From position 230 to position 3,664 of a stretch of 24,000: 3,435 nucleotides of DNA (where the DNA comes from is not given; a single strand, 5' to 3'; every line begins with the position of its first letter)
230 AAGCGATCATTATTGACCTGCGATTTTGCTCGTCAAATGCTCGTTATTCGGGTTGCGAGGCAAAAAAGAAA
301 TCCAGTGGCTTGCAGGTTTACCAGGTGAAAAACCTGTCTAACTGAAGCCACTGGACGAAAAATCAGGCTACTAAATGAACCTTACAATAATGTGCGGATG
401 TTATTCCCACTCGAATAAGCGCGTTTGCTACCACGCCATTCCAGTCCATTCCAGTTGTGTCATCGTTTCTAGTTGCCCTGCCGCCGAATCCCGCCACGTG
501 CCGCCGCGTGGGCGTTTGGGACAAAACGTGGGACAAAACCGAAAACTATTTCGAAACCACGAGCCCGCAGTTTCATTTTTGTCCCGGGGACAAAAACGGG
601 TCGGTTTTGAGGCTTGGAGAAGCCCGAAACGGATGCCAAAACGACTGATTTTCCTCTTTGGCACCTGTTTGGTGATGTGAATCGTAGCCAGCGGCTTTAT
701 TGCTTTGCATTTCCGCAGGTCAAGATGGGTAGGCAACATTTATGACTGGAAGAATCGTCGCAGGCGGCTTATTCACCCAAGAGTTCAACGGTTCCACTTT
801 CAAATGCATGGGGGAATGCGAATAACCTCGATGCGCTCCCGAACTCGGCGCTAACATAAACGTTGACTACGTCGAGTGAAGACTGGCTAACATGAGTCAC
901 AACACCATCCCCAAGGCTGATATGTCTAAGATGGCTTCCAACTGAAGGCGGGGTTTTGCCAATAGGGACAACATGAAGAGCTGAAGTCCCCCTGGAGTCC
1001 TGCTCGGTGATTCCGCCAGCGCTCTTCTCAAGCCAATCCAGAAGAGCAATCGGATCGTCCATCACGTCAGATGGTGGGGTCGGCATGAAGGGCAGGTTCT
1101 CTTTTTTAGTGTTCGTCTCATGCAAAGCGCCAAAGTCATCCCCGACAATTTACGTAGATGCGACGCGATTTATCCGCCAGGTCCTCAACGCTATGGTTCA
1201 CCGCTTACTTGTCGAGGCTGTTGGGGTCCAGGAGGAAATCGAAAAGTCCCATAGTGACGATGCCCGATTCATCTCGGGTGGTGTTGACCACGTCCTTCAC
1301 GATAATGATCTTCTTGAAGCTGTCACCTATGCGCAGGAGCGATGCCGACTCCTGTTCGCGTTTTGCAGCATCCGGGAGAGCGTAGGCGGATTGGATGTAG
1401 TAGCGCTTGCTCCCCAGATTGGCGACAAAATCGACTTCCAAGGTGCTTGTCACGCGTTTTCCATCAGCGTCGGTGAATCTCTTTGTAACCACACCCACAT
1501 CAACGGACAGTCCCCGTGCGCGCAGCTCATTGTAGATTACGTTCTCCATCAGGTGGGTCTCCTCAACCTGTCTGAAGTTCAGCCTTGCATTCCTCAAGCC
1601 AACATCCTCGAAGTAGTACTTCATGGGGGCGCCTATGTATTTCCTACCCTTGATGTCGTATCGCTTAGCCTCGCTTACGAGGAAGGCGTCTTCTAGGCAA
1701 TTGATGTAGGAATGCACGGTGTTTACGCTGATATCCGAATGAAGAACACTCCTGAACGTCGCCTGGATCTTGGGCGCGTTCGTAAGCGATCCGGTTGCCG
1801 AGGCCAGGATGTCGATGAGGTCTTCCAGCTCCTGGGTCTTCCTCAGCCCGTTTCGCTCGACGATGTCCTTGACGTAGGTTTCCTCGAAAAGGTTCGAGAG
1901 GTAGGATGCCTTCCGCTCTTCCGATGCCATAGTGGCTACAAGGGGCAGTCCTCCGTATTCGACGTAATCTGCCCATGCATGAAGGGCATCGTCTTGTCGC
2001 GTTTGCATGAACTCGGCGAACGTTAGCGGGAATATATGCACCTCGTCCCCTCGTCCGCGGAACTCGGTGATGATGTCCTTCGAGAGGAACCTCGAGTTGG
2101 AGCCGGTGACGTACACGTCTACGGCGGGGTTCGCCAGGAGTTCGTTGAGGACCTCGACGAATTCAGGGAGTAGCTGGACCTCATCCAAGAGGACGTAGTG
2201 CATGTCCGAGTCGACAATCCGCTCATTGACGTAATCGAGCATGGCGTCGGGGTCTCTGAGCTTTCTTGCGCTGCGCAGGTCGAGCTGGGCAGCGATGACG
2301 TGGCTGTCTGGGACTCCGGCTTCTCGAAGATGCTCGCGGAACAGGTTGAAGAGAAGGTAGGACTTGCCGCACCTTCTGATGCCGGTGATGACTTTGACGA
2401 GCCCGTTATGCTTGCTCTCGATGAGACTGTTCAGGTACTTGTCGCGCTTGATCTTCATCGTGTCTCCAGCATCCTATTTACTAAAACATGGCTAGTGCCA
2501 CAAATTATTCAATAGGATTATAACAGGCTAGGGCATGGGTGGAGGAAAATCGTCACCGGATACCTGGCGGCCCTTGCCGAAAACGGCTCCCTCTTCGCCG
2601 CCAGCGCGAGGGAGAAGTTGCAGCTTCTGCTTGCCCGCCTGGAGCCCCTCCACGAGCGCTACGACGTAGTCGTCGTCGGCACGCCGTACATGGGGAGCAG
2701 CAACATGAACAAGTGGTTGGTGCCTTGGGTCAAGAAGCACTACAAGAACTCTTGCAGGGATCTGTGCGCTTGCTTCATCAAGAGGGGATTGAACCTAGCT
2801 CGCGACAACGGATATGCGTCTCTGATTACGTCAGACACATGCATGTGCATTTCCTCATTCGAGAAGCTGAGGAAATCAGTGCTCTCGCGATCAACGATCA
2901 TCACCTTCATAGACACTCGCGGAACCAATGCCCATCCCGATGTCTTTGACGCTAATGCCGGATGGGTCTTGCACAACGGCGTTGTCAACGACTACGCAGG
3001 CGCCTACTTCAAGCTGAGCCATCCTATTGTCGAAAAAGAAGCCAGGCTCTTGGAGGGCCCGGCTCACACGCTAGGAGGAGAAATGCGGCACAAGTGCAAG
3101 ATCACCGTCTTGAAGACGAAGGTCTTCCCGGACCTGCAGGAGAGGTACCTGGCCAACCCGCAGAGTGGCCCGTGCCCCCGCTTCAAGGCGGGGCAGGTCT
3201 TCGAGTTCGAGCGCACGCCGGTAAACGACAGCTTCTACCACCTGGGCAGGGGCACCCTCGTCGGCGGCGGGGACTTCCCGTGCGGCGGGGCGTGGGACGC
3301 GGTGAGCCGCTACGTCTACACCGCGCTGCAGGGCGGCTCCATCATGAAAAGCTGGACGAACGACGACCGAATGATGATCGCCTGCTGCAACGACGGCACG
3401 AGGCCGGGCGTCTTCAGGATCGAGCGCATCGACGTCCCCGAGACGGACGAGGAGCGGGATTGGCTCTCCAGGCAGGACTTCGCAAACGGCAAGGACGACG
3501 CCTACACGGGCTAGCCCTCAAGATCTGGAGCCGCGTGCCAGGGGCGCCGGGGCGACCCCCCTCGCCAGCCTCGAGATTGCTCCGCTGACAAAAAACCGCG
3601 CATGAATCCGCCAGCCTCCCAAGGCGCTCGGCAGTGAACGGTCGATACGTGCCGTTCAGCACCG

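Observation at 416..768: Conserved ~350-bp noncoding island arm with phased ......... sites and a perfect 21-bp palindrome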

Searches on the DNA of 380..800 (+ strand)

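Call 14: search_dna_similar(query=window:380-800:+, collection=phages, mode=distant)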
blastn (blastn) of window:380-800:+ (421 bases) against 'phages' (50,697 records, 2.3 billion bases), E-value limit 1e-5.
No match.

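Call 15: search_dna_similar(query=window:380-800:+, collection=plasmids, mode=distant)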
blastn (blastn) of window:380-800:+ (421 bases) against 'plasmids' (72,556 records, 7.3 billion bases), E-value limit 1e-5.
No match.
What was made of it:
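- Tried and rejected: Phage and plasmid BLAST of arm A found no match (calls 14, 15).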

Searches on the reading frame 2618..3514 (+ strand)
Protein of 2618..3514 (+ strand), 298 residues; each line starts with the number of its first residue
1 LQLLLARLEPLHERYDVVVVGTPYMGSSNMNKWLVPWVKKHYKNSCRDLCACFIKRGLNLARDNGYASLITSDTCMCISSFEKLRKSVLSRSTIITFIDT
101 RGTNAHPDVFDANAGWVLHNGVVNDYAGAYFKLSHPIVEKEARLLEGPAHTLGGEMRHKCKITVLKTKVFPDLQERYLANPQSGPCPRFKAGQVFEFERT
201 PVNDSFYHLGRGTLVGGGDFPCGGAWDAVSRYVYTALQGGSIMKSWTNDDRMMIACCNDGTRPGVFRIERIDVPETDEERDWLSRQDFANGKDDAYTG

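Call 10: search_protein_families(library=pfam, proteins=[window:2618-3514:+], max_evalue=0.01)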
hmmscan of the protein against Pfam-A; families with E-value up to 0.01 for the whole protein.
window:2618-3514:+ (298 aa): 2 families
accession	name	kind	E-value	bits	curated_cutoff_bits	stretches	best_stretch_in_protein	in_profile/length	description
PF07669.17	Eco57I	-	8.5e-15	55.7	25.3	1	13-102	73-167/171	Eco57I restriction-modification methylase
PF04412.18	AcnX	-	0.0076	15.4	31.5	0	11-91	287-374/400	Aconitase X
